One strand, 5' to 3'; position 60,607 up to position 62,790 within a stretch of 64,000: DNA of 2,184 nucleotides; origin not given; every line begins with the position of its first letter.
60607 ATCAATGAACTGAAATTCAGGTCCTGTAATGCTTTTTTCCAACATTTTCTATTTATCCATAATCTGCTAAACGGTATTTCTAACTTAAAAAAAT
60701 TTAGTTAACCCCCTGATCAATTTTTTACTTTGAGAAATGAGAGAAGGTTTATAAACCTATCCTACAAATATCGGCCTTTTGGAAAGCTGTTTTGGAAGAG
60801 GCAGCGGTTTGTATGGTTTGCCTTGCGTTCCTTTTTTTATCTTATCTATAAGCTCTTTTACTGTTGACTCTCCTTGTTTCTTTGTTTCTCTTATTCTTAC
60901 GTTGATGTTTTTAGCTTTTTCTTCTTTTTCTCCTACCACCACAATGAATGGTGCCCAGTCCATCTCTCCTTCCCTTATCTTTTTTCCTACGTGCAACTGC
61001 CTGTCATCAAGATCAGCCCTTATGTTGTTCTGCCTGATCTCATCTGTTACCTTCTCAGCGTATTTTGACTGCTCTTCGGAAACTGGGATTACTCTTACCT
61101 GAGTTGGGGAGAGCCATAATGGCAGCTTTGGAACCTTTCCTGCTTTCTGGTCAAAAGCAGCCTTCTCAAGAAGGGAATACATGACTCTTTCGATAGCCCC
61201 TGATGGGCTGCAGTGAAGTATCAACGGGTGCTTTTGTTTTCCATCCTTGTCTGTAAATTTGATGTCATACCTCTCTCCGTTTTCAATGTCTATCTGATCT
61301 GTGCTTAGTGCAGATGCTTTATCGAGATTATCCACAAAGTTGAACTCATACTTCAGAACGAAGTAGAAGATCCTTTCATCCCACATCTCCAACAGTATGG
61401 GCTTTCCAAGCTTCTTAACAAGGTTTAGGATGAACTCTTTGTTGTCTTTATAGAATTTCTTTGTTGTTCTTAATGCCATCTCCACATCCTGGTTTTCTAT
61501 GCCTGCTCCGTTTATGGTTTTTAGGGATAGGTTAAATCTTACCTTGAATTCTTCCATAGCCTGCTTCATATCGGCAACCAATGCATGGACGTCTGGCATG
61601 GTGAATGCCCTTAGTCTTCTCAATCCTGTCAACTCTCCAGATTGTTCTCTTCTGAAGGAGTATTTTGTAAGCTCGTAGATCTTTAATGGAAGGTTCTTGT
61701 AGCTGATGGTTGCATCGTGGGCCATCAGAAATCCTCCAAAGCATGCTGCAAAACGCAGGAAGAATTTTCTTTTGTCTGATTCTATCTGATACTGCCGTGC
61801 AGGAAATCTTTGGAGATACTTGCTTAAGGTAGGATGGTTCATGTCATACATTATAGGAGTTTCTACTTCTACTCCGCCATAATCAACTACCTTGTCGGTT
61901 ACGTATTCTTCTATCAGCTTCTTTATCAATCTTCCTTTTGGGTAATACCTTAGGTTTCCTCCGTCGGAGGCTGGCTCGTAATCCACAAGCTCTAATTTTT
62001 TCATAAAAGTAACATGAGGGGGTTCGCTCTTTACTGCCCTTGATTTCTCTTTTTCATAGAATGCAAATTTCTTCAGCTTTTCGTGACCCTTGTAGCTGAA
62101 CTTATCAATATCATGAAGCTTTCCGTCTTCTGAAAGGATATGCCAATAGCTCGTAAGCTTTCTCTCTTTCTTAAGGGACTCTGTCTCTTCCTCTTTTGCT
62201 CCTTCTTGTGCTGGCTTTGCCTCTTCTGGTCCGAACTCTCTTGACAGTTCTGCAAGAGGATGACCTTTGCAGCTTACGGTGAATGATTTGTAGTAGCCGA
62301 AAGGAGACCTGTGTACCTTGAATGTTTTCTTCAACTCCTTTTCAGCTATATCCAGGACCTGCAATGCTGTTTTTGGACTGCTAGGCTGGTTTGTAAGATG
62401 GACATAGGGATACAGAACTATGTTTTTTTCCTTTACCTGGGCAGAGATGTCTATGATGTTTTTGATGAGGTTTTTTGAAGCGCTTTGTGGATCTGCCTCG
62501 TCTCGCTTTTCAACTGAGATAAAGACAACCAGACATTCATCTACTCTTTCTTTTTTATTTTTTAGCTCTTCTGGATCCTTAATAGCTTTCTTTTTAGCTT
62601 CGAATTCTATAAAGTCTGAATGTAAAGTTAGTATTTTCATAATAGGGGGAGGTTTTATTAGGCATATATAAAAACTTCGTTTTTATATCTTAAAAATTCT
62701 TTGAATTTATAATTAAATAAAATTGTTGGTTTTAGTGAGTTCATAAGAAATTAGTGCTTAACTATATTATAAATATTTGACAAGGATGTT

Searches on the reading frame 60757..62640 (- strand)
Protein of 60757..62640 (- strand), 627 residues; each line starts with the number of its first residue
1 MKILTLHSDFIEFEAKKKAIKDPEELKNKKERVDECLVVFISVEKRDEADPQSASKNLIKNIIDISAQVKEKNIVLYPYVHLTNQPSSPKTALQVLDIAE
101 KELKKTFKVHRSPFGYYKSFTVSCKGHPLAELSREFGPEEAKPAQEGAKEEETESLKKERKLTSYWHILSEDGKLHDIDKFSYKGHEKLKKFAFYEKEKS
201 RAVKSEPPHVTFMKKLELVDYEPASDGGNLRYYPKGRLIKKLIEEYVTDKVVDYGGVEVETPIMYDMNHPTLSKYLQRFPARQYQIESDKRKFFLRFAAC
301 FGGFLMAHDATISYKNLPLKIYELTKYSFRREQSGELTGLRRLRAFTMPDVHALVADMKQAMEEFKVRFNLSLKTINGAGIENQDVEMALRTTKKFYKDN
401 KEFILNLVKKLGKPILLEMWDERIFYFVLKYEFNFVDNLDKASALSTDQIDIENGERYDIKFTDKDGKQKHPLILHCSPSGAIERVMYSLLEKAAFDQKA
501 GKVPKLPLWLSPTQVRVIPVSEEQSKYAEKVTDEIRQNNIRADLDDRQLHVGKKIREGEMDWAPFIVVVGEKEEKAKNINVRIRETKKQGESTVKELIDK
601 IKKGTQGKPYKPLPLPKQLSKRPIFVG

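Call 39: search_protein_families(library=pfam, proteins=[window:60757-62640:-], max_evalue=0.001)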
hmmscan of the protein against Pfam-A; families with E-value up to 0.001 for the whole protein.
window:60757-62640:- (627 aa): 3 families
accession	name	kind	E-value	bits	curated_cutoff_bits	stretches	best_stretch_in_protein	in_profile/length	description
PF08915.16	tRNA-Thr_ED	-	3.7e-48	163.5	30.2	1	1-135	1-136/137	Archaea-specific editing domain of threonyl-tRNA synthetase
PF03129.25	HGTP_anticodon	-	8.1e-23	80.8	21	1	514-603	1-93/94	Anticodon binding domain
PF00587.30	tRNA-synt_2b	-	2.8e-18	67.1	29.3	1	284-493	1-178/179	tRNA synthetase class II core domain (G, H, P, S and T)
